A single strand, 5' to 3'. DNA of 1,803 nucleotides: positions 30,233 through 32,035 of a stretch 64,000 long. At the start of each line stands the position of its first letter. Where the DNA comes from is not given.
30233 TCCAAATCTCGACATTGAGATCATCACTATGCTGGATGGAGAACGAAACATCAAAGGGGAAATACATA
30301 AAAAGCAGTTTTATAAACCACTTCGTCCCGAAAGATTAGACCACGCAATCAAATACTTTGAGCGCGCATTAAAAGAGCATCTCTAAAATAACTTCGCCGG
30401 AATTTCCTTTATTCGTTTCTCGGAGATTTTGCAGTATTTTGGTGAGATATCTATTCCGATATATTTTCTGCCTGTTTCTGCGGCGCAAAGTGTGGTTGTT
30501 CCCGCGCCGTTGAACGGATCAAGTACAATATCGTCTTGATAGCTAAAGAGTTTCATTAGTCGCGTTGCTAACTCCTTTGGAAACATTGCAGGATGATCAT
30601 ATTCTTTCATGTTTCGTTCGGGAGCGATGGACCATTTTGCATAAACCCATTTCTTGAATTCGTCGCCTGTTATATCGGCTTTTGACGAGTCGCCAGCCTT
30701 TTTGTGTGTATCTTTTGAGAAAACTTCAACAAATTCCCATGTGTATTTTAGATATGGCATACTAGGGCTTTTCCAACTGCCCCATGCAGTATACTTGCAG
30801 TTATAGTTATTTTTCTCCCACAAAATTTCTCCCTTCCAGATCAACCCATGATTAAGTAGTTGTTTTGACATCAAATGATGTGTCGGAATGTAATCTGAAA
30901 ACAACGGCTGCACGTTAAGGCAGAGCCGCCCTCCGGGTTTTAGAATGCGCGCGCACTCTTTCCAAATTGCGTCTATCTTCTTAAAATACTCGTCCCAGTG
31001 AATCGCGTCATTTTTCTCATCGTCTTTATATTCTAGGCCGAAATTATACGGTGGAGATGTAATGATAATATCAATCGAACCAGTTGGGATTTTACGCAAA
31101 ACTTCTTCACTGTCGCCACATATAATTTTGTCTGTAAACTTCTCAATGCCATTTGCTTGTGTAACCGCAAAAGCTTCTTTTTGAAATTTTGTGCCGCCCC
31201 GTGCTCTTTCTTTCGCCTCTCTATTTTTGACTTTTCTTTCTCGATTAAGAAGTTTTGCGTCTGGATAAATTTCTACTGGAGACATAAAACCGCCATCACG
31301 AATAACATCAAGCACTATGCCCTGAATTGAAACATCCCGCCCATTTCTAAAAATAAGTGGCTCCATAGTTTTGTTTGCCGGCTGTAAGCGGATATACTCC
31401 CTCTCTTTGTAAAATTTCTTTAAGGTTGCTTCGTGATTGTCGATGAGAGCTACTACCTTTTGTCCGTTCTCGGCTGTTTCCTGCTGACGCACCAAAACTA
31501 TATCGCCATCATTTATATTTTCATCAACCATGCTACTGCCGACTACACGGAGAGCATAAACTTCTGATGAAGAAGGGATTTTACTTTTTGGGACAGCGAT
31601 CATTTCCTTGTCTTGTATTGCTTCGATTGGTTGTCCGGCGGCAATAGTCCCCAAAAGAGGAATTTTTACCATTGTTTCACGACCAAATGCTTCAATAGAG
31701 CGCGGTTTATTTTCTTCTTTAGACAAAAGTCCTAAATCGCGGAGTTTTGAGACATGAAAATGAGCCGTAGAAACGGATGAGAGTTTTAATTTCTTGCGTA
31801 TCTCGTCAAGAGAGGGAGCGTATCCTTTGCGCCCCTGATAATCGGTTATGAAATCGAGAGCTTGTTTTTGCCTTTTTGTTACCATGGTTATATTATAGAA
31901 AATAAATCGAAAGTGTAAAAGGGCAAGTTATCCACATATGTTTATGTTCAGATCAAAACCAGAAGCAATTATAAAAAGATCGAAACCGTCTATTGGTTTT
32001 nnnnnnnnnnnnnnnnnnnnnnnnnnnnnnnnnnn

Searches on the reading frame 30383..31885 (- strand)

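Call 29: search_protein_families(library=pfam, max_evalue=0.01, proteins=[window:30383-31885:-])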
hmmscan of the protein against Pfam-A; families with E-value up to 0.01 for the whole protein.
window:30383-31885:- (500 aa): 10 families
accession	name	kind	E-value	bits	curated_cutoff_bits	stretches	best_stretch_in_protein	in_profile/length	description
PF01555.25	N6_N4_Mtase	-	5.7e-39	134.8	26.7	1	271-490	1-221/221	DNA methylase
PF00717.28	Peptidase_S24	-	1.3e-28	99.5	23.3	1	76-191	1-115/116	Peptidase S24-like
PF01726.22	LexA_DNA_bind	-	2.9e-12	46.6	23.7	1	3-62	5-64/65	LexA DNA binding domain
PF08241.18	Methyltransf_11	-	2.2e-07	31.9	21.2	0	299-322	71-94/95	Methyltransferase domain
PF09445.16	Methyltransf_15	-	2.7e-06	27.5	22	0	253-295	52-95/165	RNA cap guanine-N2 methyltransferase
PF01170.24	UPF0020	-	8.4e-06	26.1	22.3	1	424-486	1-64/197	RMKL-like, methyltransferase domain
PF13649.12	Methyltransf_25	-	9.8e-06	26.6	27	0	454-494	1-43/97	Methyltransferase domain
PF13847.12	Methyltransf_31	-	0.00042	20.4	27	0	452-492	5-48/145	Methyltransferase domain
PF08242.18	Methyltransf_12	-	0.0011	20.1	30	0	460-494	6-42/98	Methyltransferase domain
PF02086.21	MethyltransfD12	-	0.0074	16.5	22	0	439-498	8-68/253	D12 class N6 adenine-specific DNA methyltransferase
